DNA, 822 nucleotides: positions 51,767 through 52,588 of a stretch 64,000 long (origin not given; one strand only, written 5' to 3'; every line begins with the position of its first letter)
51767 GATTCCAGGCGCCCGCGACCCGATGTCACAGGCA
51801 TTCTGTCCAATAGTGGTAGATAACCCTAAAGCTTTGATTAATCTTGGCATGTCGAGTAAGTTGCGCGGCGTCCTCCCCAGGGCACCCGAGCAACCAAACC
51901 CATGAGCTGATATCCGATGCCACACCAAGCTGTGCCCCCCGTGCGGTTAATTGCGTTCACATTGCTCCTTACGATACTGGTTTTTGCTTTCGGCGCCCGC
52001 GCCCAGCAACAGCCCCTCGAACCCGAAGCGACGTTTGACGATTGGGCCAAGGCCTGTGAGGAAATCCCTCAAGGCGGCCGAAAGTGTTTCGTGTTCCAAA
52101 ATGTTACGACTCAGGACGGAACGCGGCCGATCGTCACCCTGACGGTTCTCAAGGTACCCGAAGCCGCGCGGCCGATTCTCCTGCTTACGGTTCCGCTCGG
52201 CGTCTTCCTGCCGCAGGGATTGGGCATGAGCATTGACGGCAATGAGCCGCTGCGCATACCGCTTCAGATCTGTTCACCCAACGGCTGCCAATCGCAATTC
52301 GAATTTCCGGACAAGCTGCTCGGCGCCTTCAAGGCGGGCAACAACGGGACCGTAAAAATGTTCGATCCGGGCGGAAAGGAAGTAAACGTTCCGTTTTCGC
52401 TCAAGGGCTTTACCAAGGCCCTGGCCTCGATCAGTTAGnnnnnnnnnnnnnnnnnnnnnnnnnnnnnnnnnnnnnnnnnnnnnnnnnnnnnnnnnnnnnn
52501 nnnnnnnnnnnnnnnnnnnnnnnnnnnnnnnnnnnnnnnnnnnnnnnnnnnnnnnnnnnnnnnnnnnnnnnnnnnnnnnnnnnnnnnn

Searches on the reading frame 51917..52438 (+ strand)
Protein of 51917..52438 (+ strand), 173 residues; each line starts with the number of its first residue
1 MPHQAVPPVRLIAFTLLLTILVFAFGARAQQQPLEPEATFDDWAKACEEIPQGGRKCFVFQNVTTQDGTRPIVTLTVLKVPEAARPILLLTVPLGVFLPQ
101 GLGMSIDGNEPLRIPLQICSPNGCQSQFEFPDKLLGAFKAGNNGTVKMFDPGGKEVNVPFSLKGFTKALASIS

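Call 50: search_protein_families(library=pfam, proteins=[window:51917-52438:+], max_evalue=0.00001)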
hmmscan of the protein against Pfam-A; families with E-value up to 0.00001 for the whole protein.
window:51917-52438:+ (173 aa): 1 family
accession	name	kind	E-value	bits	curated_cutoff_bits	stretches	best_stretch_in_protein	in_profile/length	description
PF06776.18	IalB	-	9.4e-34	116.8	22.1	1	43-172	1-130/131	Invasion associated locus B (IalB) protein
